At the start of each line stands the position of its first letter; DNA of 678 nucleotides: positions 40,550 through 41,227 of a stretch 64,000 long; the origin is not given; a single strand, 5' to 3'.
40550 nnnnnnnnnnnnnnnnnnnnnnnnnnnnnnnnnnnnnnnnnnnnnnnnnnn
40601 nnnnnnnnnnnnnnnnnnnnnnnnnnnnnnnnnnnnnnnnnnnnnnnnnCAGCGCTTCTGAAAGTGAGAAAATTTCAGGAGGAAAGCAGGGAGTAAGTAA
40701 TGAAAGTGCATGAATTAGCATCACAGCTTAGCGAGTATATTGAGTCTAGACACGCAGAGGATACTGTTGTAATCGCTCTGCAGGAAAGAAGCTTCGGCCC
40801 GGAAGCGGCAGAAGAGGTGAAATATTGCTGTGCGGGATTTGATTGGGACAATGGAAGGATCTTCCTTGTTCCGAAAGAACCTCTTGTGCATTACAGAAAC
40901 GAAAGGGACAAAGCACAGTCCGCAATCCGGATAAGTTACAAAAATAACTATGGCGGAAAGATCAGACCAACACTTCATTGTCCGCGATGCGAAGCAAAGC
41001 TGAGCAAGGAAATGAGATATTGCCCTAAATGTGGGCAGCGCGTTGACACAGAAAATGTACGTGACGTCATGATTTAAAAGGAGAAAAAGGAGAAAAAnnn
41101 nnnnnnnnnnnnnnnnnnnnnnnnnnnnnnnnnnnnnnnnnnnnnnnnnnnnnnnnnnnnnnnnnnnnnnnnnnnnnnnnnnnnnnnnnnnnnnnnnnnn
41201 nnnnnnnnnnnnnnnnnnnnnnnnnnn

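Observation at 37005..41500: A 4.5-kb GC-rich island embedded in AT-rich phage DNA, carrying ParB-like nuclease, DUF6273 and many zinc-ribbon minigenes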

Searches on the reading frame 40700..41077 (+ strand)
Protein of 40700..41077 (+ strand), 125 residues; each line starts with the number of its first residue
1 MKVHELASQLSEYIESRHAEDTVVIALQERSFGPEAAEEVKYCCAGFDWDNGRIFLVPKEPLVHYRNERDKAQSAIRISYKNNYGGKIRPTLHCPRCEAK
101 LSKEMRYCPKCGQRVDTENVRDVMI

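Call 8: search_protein_families(library=pfam, proteins=[window:40700-41077:+], max_evalue=0.01)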
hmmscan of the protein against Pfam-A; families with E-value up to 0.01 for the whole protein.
window:40700-41077:+ (125 aa): 7 families
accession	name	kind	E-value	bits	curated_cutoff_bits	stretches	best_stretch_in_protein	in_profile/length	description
PF13240.11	Zn_Ribbon_1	-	3.6e-06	27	25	1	93-113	1-21/23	zinc-ribbon domain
PF13248.11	Zn_ribbon_3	-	1.5e-05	24.7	27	1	91-114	2-25/26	zinc-ribbon domain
PF12773.13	DZR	-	4.2e-05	24.1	27.3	1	93-112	26-45/45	Double zinc ribbon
PF10571.15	UPF0547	-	0.00072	20.1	29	1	93-112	2-21/26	Uncharacterised protein family UPF0547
PF17032.10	Zn_ribbon_15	-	0.00074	20.7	28.9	1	76-112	51-73/73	zinc-ribbon family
PF18912.6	DZR_2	-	0.0031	17.7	27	1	92-118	22-49/56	Double zinc ribbon domain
PF07191.17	Zn_ribbon_6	-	0.004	17.6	25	1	91-116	16-40/67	Double zinc ribbon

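Call 53: search_protein_families(library=padloc, proteins=[window:40700-41077:+], max_evalue=0.01)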
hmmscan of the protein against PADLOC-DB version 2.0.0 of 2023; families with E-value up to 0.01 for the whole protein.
window:40700-41077:+ (125 aa): 0 families

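Call 82: search_protein_families(library=phrogs, proteins=[window:40700-41077:+], max_evalue=0.01)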
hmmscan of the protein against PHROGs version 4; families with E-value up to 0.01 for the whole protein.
window:40700-41077:+ (125 aa): 9 families
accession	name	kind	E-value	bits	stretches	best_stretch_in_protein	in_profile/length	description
phrog_10714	-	unknown function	6e-07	30.7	1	68-120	52-104/109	-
phrog_6026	-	unknown function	2e-05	25.5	1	16-65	24-76/121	-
phrog_16351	-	DNA, RNA and nucleotide metabolism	8.7e-05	23.9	1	86-120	58-92/97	DNA binding protein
phrog_2546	-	unknown function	0.00012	23.4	1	92-122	1-31/180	-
phrog_23894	-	unknown function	0.0002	22.1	1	24-64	31-71/76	-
phrog_6586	-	unknown function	0.00029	21.7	1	92-118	4-30/129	-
phrog_22274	-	unknown function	0.00093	20.8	1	84-123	5-44/81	-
phrog_33620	-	unknown function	0.0013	19.9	1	1-68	1-66/110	-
phrog_27132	-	unknown function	0.0044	17.9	0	92-120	28-60/78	-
